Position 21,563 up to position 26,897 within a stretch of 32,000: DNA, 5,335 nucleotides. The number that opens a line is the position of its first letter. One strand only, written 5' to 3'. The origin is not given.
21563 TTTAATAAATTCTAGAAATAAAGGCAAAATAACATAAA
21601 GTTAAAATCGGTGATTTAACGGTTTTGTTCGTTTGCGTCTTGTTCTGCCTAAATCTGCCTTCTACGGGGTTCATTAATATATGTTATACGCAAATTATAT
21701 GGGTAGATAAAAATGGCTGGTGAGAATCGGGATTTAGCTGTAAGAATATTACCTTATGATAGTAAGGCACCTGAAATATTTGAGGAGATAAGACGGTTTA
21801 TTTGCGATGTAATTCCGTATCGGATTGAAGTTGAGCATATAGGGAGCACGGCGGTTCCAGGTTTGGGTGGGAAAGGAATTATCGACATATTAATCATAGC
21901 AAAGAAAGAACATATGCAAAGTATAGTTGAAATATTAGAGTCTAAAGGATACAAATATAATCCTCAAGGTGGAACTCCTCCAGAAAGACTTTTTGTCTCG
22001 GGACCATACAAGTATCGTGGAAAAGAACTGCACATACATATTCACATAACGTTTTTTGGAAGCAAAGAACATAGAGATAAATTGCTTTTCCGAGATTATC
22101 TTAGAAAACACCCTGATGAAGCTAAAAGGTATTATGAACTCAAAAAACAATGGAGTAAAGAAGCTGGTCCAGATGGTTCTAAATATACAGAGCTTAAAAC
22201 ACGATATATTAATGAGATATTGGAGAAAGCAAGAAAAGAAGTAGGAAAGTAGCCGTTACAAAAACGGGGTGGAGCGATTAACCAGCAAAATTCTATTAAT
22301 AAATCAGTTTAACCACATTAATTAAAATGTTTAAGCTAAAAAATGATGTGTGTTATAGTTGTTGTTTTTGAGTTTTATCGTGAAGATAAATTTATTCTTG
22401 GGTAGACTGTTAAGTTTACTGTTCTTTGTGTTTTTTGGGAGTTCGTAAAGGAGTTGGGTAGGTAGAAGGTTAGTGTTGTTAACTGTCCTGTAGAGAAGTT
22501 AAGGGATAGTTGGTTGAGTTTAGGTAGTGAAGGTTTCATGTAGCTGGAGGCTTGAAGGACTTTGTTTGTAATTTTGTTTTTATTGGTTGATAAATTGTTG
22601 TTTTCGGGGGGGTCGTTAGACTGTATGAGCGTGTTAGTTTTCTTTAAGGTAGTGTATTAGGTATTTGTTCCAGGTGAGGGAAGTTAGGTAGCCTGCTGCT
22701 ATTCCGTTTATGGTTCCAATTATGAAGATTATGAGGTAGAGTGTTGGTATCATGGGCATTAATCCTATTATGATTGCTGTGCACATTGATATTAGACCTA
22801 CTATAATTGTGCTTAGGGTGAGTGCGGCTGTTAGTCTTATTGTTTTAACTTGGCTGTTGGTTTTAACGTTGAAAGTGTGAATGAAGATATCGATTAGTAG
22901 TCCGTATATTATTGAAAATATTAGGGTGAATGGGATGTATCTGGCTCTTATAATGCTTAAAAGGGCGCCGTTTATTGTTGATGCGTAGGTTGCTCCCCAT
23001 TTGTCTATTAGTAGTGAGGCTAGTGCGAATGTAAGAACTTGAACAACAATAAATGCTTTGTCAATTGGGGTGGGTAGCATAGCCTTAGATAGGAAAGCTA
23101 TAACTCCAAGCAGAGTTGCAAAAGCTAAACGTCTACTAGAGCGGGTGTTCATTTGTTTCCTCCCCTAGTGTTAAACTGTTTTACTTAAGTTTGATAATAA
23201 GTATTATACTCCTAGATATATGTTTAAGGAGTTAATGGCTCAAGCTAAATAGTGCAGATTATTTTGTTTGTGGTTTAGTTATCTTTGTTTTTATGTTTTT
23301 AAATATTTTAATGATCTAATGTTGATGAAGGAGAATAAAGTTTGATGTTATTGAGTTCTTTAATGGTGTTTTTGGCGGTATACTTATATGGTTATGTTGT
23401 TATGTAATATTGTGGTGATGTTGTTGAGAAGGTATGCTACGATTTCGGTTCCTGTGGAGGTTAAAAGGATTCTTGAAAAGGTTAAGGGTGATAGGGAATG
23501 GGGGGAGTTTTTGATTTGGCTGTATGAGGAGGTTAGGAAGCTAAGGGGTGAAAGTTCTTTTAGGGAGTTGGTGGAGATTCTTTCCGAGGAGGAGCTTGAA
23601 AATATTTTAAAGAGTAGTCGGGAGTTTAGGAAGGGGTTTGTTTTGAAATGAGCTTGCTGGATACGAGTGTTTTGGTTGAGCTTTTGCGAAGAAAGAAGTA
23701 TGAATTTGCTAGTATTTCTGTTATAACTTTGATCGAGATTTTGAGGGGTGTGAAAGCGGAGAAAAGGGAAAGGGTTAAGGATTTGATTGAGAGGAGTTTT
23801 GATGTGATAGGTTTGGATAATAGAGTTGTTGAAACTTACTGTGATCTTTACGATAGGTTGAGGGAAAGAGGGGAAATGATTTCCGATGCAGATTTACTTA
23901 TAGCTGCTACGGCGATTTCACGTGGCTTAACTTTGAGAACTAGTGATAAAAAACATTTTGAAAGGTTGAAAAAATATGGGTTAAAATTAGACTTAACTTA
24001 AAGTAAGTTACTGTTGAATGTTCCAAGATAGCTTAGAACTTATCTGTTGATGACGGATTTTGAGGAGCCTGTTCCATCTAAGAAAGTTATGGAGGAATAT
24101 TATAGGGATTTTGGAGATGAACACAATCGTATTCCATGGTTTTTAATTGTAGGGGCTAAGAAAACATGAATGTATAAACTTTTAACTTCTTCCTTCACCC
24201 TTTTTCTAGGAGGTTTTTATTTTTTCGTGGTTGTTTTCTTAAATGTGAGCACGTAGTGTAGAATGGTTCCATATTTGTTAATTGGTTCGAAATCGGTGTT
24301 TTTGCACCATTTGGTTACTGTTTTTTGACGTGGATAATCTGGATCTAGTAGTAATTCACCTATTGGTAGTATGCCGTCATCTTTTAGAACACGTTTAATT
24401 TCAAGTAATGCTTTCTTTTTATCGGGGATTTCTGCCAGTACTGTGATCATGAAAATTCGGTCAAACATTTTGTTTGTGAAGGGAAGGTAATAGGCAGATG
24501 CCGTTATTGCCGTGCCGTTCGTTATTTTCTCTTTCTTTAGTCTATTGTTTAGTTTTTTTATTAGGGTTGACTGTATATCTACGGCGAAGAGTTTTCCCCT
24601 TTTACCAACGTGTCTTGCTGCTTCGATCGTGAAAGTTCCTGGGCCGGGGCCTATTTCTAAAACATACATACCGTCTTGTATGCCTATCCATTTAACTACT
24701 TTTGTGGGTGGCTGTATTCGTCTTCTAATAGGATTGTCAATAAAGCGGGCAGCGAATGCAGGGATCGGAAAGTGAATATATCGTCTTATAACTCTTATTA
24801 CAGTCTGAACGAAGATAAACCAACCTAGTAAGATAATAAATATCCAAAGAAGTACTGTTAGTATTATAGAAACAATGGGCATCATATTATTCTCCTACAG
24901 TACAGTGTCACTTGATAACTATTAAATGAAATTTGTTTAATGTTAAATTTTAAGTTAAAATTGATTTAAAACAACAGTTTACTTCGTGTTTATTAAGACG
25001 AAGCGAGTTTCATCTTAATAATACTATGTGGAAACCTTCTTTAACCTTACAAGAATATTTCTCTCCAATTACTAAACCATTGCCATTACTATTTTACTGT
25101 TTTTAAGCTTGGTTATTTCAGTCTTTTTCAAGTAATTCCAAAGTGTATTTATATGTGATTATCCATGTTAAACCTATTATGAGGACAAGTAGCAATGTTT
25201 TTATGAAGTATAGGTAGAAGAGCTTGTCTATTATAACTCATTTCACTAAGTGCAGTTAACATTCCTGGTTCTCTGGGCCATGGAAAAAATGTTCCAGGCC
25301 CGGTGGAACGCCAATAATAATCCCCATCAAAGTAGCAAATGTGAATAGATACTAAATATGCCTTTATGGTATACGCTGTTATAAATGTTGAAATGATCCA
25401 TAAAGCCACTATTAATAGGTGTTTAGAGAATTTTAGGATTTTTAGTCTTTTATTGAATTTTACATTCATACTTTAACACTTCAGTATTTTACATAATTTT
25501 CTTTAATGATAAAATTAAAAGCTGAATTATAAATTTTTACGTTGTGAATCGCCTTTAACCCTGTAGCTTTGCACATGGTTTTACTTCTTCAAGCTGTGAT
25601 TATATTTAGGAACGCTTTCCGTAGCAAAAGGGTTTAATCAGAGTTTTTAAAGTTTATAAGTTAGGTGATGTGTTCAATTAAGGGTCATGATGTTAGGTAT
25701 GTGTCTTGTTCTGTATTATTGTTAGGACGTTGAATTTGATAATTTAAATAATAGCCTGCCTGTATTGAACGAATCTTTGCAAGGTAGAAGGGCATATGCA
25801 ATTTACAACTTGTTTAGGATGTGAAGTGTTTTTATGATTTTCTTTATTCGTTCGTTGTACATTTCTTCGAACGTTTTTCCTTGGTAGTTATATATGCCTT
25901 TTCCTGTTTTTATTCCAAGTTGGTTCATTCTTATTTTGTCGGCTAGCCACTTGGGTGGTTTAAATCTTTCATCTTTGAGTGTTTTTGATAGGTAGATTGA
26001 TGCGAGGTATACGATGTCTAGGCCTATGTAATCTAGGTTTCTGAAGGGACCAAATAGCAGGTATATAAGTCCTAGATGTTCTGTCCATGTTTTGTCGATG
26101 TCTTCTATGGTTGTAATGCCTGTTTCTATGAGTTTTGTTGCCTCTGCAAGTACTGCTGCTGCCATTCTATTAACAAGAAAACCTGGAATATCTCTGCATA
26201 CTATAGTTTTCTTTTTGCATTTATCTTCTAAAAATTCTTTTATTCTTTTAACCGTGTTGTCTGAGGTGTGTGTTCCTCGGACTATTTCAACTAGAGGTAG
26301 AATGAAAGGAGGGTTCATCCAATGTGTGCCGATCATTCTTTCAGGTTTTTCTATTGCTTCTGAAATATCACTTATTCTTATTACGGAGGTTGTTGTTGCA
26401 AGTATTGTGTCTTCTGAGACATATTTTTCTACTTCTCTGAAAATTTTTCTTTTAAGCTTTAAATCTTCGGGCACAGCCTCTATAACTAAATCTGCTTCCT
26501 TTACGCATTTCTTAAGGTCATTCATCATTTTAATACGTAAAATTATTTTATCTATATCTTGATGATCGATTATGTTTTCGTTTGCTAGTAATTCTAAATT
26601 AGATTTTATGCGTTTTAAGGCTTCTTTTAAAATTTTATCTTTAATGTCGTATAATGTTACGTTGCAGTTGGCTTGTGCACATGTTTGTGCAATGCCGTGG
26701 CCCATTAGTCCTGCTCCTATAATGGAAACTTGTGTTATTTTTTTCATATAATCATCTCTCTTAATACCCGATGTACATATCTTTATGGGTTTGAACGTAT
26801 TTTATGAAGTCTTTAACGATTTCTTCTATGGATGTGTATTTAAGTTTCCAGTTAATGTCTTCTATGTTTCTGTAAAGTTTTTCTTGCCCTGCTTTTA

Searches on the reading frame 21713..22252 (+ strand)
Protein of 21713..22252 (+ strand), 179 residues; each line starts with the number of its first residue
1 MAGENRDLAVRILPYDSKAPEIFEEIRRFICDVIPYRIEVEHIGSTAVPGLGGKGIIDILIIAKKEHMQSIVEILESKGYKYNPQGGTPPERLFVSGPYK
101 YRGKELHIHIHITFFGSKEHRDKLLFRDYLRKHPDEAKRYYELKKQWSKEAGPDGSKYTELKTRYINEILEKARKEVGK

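Call 73: search_protein_families(library=pfam, proteins=[window:21713-22252:+], max_evalue=0.0001)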
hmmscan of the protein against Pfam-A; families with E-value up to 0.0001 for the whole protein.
window:21713-22252:+ (179 aa): 1 family
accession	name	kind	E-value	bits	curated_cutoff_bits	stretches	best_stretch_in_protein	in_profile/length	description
PF04229.20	GrpB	-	4.8e-40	137.8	25.5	1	10-172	2-159/159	GrpB protein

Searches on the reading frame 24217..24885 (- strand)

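Call 73: search_protein_families(library=pfam, proteins=[window:24217-24885:-], max_evalue=0.0001)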
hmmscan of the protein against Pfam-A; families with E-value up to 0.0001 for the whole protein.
window:24217-24885:- (222 aa): 9 families
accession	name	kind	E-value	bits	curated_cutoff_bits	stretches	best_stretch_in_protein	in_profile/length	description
PF13847.12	Methyltransf_31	-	2.5e-19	69.9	27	1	70-197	2-129/145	Methyltransferase domain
PF13649.12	Methyltransf_25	-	2.6e-16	60.5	27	1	75-171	1-97/97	Methyltransferase domain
PF08241.18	Methyltransf_11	-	1.7e-15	57.9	21.2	1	76-173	1-93/95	Methyltransferase domain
PF01209.24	Ubie_methyltran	-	4.5e-15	56.1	20.1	1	62-175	38-151/233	ubiE/COQ5 methyltransferase family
PF08242.18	Methyltransf_12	-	3.3e-12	47.4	30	1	76-173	1-98/98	Methyltransferase domain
PF13489.12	Methyltransf_23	-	4.3e-09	36.7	27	1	69-187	20-128/164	Methyltransferase domain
PF01135.25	PCMT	-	6.7e-08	33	20.3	1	62-156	64-158/210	Protein-L-isoaspartate(D-aspartate) O-methyltransferase (PCMT)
PF00398.26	RrnaAD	-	5.1e-06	26.2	24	1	62-158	21-112/263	Ribosomal RNA adenine dimethylase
PF02390.23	Methyltransf_4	-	7.1e-05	22.8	24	0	74-145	4-77/173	Putative methyltransferase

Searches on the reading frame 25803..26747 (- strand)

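Call 73: search_protein_families(library=pfam, proteins=[window:25803-26747:-], max_evalue=0.0001)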
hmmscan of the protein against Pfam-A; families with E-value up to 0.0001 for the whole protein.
window:25803-26747:- (314 aa): 7 families
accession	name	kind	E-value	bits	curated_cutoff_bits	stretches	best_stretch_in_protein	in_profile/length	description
PF02737.24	3HCDH_N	-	4.7e-62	209.5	22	1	6-186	1-179/180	3-hydroxyacyl-CoA dehydrogenase, NAD binding domain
PF00725.27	3HCDH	-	3.9e-22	79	22.1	1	189-288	1-97/97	3-hydroxyacyl-CoA dehydrogenase, C-terminal domain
PF01210.29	NAD_Gly3P_dh_N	-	3.4e-10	40.6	23.1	1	7-119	2-102/158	NAD-dependent glycerol-3-phosphate dehydrogenase N-terminus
PF03446.21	NAD_binding_2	-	1.1e-08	35.6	21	1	6-122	1-95/161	NAD binding domain of 6-phosphogluconate dehydrogenase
PF01262.27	AlaDh_PNT_C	-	4.5e-06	26.7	23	1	5-92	29-100/214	Alanine dehydrogenase/PNT, C-terminal domain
PF03435.24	Sacchrp_dh_NADP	-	2.9e-05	24.9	25.1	0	7-94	1-78/129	Saccharopine dehydrogenase NADP binding domain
PF03807.23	F420_oxidored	-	8.4e-05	23.5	21.6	0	7-73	2-68/94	NADP oxidoreductase coenzyme F420-dependent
